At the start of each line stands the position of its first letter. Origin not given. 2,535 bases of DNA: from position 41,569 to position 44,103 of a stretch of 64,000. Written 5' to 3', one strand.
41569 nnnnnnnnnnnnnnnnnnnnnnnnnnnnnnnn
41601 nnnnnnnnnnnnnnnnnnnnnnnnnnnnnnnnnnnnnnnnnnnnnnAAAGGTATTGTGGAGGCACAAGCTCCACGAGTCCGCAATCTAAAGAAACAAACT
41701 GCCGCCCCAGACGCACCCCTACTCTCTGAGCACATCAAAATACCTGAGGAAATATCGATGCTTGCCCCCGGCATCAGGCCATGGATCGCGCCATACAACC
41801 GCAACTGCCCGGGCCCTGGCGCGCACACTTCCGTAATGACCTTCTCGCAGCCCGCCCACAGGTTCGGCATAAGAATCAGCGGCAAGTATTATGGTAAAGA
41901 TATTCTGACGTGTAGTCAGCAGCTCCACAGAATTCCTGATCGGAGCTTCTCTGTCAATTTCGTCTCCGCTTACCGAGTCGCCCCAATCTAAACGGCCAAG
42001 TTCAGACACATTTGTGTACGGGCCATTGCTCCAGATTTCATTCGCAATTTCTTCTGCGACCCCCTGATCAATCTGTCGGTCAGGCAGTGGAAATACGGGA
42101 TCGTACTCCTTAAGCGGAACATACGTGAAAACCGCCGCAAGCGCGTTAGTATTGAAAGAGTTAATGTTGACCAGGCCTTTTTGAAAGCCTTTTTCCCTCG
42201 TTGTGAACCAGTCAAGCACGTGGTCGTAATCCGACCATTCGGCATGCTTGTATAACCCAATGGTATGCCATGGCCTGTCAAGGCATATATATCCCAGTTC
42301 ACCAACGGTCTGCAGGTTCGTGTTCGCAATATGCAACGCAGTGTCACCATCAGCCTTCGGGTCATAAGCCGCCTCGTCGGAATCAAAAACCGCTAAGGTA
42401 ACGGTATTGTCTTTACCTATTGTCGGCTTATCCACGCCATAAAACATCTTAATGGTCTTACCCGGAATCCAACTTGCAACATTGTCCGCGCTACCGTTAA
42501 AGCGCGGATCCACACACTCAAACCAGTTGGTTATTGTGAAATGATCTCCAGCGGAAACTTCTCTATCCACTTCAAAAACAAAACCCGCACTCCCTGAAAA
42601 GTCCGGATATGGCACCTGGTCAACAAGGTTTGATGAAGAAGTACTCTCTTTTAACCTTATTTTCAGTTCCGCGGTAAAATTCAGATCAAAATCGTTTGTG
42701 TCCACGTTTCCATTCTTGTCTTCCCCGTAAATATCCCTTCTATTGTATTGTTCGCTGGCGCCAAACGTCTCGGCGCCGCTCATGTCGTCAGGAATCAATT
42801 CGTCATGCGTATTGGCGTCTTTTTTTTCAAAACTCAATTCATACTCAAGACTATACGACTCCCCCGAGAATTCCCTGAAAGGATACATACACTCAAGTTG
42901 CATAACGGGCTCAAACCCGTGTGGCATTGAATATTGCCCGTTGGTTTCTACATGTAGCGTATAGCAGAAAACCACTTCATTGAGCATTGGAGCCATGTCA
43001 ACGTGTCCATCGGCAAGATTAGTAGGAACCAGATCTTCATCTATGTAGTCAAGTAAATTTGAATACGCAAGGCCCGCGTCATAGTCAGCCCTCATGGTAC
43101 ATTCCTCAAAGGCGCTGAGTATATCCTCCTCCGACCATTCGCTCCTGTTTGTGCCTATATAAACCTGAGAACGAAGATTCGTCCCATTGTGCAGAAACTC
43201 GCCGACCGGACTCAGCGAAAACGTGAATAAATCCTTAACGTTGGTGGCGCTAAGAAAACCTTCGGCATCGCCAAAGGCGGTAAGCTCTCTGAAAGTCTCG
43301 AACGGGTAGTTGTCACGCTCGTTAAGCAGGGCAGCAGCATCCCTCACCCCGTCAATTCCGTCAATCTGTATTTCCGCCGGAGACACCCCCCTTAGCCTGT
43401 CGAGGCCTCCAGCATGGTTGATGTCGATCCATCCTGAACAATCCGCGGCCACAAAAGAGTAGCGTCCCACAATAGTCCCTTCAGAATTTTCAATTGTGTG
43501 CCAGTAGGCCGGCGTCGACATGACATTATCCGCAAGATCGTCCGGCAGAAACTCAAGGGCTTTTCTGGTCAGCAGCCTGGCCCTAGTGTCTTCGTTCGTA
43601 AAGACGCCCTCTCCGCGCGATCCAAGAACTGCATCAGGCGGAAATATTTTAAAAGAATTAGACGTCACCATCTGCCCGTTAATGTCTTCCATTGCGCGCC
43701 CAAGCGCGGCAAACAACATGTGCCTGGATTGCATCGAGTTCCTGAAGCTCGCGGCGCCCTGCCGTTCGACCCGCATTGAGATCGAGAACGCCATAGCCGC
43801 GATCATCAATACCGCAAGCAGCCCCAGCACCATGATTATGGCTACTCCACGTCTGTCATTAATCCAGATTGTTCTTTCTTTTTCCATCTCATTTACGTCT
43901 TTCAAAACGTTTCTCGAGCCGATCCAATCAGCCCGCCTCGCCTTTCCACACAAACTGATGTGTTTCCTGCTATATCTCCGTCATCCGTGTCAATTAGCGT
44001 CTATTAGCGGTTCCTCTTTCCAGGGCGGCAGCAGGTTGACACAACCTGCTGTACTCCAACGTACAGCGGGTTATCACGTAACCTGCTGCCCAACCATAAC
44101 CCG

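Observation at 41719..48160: Pseudopilus operon with four to five GspG-family paralogues and a ~720-aa GspK-like protein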

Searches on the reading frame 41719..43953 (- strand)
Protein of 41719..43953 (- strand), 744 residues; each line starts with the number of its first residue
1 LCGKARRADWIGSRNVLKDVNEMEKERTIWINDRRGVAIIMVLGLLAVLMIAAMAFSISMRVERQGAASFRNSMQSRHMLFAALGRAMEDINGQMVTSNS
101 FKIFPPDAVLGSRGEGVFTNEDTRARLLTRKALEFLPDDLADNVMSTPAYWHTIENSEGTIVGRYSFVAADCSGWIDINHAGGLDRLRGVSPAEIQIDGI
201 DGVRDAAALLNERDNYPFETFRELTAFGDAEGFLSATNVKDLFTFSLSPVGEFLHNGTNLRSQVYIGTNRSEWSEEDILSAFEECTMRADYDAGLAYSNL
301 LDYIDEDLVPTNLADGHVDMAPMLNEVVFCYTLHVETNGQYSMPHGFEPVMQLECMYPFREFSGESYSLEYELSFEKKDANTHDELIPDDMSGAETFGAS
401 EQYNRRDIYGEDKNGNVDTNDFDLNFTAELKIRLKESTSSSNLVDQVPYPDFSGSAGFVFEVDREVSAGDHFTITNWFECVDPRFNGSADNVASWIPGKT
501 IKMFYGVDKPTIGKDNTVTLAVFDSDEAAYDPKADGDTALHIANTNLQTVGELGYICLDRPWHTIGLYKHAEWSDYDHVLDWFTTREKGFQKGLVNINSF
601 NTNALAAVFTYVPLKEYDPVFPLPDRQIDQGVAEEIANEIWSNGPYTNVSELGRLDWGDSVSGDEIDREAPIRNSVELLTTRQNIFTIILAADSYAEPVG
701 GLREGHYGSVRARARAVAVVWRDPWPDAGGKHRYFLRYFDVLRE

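Call 4: search_protein_families(library=pfam, proteins=[window:41719-43953:-], max_evalue=0.1)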
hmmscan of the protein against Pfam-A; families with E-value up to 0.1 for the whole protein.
window:41719-43953:- (744 aa): 0 families

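Call 5: search_protein_families(library=ncbifam, proteins=[window:41719-43953:-], max_evalue=0.1)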
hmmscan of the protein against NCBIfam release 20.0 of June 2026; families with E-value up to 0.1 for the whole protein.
window:41719-43953:- (744 aa): 2 families
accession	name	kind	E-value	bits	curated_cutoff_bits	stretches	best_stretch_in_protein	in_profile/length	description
NF037980.1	T2SS_GspK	equivalog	1.8e-06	27.7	130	1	35-89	2-56/307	type II secretion system minor pseudopilin GspK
TIGR02600.1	Verru_Chthon_A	subfamily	2.4e-05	22.4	332.3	1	36-78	1-43/1296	Verru_Chthon cassette protein A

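Call 10: find_homologous_proteins(query=window:41719-43887:-)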
Query window:41719-43887:- (722 aa): 4 proteins with E <= 0.001 among 8000 candidates.
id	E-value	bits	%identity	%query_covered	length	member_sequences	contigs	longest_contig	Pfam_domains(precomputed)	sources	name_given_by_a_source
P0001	0.0e+0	1678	100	100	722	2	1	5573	-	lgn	-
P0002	0.0e+0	1350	81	100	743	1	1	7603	-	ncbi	-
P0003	1.7e-46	177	28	98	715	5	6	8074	-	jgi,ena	-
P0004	3.3e-10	57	30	22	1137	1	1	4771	-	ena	-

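Call 11: find_related_loci(query=window:41719-43887:-, collection=genome_contigs, flank=10000)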
Query window:41719-43887:- (722 aa) in genome_contigs; peptide patterns used: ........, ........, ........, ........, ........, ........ (x = any residue, [..] = any of these).
14 stretches matched a pattern; 2 encode a relative of the query (tblastn E <= 1e-3); 2 distinct loci.
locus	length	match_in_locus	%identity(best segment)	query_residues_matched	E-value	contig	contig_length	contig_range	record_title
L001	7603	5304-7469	81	1-722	0e+0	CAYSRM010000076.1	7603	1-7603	MAG TPA_asm: uncultured Victivallales bacterium isolate SRP332253_co1_72 genome assembly, contig: NODE_15968_length_7603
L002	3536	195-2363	59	1-722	0e+0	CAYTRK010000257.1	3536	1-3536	MAG TPA_asm: uncultured Victivallaceae bacterium isolate SRP332253_co1_11 genome assembly, contig: NODE_40188_length_353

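Call 12: find_encoding_contigs(protein=P0003, flank=10000, max_places=6)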
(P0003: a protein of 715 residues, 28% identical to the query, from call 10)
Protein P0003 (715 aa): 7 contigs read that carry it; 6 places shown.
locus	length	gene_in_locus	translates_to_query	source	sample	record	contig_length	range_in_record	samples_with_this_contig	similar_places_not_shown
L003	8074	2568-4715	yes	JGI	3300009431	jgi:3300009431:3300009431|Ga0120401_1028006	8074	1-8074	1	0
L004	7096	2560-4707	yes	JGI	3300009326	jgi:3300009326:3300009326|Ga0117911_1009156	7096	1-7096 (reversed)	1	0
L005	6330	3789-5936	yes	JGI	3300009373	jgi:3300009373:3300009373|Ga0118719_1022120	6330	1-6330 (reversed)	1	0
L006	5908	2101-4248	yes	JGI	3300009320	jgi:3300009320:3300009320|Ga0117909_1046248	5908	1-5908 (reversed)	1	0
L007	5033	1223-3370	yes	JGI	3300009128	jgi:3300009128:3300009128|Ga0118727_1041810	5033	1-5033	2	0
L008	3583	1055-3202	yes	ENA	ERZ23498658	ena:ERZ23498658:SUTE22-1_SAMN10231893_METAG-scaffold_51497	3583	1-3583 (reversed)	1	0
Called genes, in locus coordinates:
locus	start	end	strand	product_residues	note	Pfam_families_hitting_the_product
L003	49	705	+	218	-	PF07963:N_methyl (weak)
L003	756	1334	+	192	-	PF07963:N_methyl (weak)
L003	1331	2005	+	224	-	PF07963:N_methyl (weak)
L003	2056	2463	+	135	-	-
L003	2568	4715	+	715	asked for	-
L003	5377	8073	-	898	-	?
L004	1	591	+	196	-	?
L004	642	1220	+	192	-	PF07963:N_methyl (weak)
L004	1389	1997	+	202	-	-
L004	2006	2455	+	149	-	PF07963:N_methyl (weak)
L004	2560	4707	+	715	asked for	-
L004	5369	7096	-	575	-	?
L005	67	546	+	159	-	PF07963:N_methyl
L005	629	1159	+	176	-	PF07963:N_methyl, PF08334:T2SSG (faint)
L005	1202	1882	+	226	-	PF07963:N_methyl (weak)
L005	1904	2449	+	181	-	PF07963:N_methyl (weak)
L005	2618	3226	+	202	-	-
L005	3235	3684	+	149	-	PF07963:N_methyl (weak)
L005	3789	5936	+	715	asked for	-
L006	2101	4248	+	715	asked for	-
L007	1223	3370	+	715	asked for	-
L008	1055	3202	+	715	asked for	-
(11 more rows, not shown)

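Call 18: search_solved_structures(query=window:41719-43887:-, max_evalue=10, show_alignments=2)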
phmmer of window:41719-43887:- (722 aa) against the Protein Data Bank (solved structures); distinct sequences matched with E-value up to 10: 0.

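Call 26: find_homologous_proteins(query=A1, max_evalue=0.01)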
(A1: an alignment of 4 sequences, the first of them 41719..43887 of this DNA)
Query A1 (4 sequences) (722 aa, profile of the alignment): 5 proteins with E <= 0.01 among 8000 candidates.
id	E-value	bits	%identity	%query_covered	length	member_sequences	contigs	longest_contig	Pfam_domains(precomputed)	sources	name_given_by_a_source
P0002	0.0e+0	1265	81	100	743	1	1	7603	-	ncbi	-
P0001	0.0e+0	1260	100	100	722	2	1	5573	-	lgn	-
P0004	0.0e+0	1061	30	22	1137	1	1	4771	-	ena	-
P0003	1.6e-296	1004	28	98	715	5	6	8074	-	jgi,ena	-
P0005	4.1e-20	90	23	91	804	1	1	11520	-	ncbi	-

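Call 27: search_protein_representatives(protein=window:41719-43887:-)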
Query: 722 residues. Proteins with E-value up to 0.001 (for the whole library): 1303; up to 1e-10: 737; up to 1e-30: 309. The best 150 are listed.
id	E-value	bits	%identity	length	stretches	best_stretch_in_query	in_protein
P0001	0.0e+00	1678.3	100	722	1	1-722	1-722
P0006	3.4e-117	409.0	38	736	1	10-720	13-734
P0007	1.0e-113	397.5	38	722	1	11-720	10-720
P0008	1.1e-109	384.1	37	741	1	10-720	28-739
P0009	2.3e-106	373.2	38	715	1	11-719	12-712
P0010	1.7e-102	360.4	36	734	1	11-717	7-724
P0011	2.4e-96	340.0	39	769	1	12-705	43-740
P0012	3.5e-95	336.2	36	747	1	9-720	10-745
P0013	2.1e-93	330.3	37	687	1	15-721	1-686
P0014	2.4e-93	330.1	37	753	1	11-720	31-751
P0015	6.9e-89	315.4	35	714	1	11-721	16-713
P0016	1.0e-87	311.5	36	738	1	10-722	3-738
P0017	1.8e-86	307.4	37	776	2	418-721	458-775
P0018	5.7e-86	305.7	36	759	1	11-721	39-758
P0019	2.2e-85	303.8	35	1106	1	53-717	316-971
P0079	4.8e-55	203.5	30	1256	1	108-720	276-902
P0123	2.8e-49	184.4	32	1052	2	132-704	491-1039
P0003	5.3e-47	176.9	32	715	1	11-719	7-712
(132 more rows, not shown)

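Call 29: search_solved_structures(query=A2, max_evalue=1, show_alignments=3)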
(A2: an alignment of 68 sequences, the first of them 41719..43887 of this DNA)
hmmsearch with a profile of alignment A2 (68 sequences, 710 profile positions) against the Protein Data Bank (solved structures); distinct sequences matched with E-value up to 1: 0.

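Call 30: search_protein_families(library=pfam, alignment_id=A2, max_evalue=0.01)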
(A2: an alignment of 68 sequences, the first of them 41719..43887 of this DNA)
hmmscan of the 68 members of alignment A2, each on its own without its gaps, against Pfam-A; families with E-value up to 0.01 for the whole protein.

A. member 1, window:41719-43887:- (722 aa): 0 families

B. families by the number of members that match (of 68 scanned): 1 family
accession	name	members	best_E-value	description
PF14341.11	PilX_N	1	0.0018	PilX N-terminal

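Call 46: predict_structure(alignment_id=A2)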
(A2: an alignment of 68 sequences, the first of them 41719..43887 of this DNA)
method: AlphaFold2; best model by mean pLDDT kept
length: 722 residues; sequences in the alignment: 68
mean_pLDDT: 88.8   pTM: 0.83
mean pLDDT of the five models: 88.8, 88.7, 88.0, 87.9, 87.6
residues with pLDDT >= 90: 482; 70-90: 181; 50-70: 51; < 50: 8
segments of 3 or more residues with pLDDT < 50: 1-6
pLDDT, mean of each block of 10 residues (from residue 1): 46 72 92 90 86 91 91 82 89 60 86 93 91 83 94 96 92 93 96 94 95 91 95 91 94 95 73 93 91 87 96 93 78 92 94 95 93 92 92 90 96 93 94 95 94 95 92 94 92 91 67 86 92 91 86 89 95 95 96 66 82 96 94 90 91 95 96 69 69 96 90 95 74
secondary structure, 60 per line:
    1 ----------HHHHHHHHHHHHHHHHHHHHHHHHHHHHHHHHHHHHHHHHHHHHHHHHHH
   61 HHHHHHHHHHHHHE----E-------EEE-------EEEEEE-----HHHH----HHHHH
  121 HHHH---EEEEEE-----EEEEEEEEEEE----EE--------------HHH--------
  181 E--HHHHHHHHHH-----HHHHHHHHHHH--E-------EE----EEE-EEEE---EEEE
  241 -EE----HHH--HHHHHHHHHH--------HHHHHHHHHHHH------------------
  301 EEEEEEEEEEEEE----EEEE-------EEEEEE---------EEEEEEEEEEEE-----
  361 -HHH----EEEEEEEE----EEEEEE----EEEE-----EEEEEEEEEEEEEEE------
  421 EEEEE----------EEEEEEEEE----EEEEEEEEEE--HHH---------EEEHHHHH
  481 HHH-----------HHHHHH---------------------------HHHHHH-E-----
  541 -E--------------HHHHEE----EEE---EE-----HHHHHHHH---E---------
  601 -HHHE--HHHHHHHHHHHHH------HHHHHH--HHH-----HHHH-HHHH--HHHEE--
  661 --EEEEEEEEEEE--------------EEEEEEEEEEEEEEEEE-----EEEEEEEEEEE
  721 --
elements in order (helices of 4 or more, strands of 3 or more residues): H11-73 E87-89 E97-102 H108-111 H116-124 E128-133 E139-149 H184-193 H199-209 E226-228 E230-233 E237-240 H253-262 H271-282 E301-313 E318-321 E329-334 E344-355 E369-376 E381-386 E391-394 E400-414 E421-425 E436-444 E449-458 E473-475 H476-483 H495-500 H528-533 H557-560 E567-569 H580-587 H608-620 H627-632 H643-646 H648-651 E663-673 E688-704 E710-720

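Call 50: find_encoding_contigs(protein=P0005, flank=10000, max_places=3)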
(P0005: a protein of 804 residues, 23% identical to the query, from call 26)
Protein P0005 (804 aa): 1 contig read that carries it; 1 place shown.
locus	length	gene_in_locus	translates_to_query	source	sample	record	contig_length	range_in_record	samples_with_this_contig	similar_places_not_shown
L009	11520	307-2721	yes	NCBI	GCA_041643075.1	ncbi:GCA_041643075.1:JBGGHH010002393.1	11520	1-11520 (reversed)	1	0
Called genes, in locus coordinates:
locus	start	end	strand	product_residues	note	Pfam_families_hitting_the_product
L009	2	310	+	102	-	?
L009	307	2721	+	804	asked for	-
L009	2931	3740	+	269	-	PF20803:PaaX_M, PF08223:PaaX_C (weak)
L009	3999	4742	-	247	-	-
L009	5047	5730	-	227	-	PF09976:TPR_21, PF07719:TPR_2 (faint), PF13174:TPR_6 (faint), PF13428:TPR_14 (faint), PF14559:TPR_19 (faint), PF13424:TPR_12, PF00515:TPR_1 (faint), PF13432:TPR_16 (weak), +2 more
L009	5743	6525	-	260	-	-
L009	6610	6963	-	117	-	PF02152:FolB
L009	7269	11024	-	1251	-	-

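Call 51: list_cluster_members(proteins=[P0006, P0007, P0008, P0009, P0010, P0012, P0019, P0079, P0005, P0002])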
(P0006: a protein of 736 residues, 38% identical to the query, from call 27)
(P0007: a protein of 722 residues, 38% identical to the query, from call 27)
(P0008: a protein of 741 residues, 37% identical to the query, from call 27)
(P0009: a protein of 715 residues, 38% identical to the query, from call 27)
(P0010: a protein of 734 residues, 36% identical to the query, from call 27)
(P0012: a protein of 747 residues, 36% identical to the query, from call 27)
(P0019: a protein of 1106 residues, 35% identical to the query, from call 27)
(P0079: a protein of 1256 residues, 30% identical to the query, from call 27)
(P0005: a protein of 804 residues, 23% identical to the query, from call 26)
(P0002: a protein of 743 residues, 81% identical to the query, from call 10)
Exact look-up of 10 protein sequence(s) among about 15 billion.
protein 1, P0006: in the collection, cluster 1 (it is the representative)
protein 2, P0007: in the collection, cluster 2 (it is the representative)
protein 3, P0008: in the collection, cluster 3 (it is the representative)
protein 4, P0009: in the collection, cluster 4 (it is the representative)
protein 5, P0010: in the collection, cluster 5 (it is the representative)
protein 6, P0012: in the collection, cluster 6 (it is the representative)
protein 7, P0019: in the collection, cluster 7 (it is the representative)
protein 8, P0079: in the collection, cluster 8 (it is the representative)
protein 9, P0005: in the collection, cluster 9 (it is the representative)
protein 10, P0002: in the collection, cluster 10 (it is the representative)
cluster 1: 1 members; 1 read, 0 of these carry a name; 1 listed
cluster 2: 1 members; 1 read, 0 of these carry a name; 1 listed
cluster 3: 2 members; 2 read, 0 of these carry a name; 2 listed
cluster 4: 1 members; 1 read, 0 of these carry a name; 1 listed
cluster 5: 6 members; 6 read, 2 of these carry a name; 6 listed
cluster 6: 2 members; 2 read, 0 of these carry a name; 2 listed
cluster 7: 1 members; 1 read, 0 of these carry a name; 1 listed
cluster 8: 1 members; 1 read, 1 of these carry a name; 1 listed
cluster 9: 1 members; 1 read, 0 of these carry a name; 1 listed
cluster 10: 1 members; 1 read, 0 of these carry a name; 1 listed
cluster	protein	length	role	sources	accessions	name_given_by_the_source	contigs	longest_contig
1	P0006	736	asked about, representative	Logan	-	-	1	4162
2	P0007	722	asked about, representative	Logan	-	-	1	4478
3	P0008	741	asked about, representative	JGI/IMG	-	-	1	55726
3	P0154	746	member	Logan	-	-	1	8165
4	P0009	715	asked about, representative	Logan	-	-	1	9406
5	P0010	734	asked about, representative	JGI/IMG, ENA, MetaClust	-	\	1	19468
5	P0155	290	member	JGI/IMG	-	hypothetical protein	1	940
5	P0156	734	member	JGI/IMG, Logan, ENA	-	-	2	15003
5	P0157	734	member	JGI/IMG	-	-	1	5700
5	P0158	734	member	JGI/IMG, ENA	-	-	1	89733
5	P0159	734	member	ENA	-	-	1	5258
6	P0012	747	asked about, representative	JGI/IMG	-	-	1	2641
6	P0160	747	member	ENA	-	-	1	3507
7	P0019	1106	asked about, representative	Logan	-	-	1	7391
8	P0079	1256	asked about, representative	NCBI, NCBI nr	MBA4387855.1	MAG: hypothetical protein C0404_07730 [Verrucomicrobia bacterium] | hypothetical protein [Verrucomicrobiota bacterium]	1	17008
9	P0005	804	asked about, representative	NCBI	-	-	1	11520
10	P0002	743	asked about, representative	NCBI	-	-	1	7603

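Call 69: fold_search(model_id=the predicted structure, library=pdb)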
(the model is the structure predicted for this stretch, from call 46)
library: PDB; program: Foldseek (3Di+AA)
matches with E <= 10: 925; with E <= 0.001: 0
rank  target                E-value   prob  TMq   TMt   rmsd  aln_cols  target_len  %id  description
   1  8dhl_A                6.9e-03  0.84  0.10  0.09  11.3       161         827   12  Tannerella forsythia beta-glucuronidase (L2) (released 2023-05-17)
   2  5h4z_B                7.7e-03  0.47  0.09  0.28  13.2       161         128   10  Crystal structure of S202G mutant of human SYT-5 C2A domain (released 2016-11-30)
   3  6ske_A                7.7e-03  0.41  0.09  0.04  14.7       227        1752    9  Teneurin 2 in complex with Latrophilin 2 Lec domain (released 2020-02-12)
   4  6d8g_B                1.2e-02  0.82  0.10  0.09  12.8       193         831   10  D341A D367A calcium binding mutant of Bacteroides uniformis beta-glucuronidase 2 (released 2018-10-17)
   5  3gin_A                1.2e-02  0.66  0.08  0.33   9.4       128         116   16  Crystal structure of E454K-CBD1 (released 2009-04-21)
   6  3gin_B                1.3e-02  0.63  0.08  0.33   9.4       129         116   16  Crystal structure of E454K-CBD1 (released 2009-04-21)
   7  5h4z_A                1.3e-02  0.54  0.09  0.31  12.8       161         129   10  Crystal structure of S202G mutant of human SYT-5 C2A domain (released 2016-11-30)
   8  1egj_A                1.3e-02  0.41  0.08  0.32   9.8       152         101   12  DOMAIN 4 OF THE BETA COMMON CHAIN IN COMPLEX WITH AN ANTIBODY (released 2001-02-15)
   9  5hdw                  1.5e-02  0.85  0.11  0.43   8.5       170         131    7  ApaG Domain of FBxo3 (released 2016-04-06)
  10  8sgj_A                1.8e-02  0.18  0.09  0.09  30.3       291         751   13  Cryo-EM structure of human NCX1 in apo inactivated state (released 2023-10-11)
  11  3e9u                  1.9e-02  0.89  0.09  0.29   5.4        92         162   12  Crystal structure of Calx CBD2 domain (released 2009-01-27)
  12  3fso_B                2.4e-02  0.66  0.07  0.31   5.8        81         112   11  Crystal structure of the Calx-beta domain of integrin beta4, calcium soak (released 2009-06-23)
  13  3rb7_G                2.6e-02  0.75  0.08  0.21   7.0        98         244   17  Crystal structure of CBD12 from CALX1.2 (released 2011-11-02)
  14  5u5o                  2.7e-02  0.33  0.10  0.20  16.0       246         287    8  Bacterial adhesin from Mobiluncus mulieris containing intramolecular disulfide, isopeptide, and ester bond cross-links ( (released 2018-06-13)
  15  3f05                  2.7e-02  0.28  0.08  0.26  12.0       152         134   11  Crystal Structure of Synaptotagmin I C2A domain with Mn(II) (released 2009-10-06)
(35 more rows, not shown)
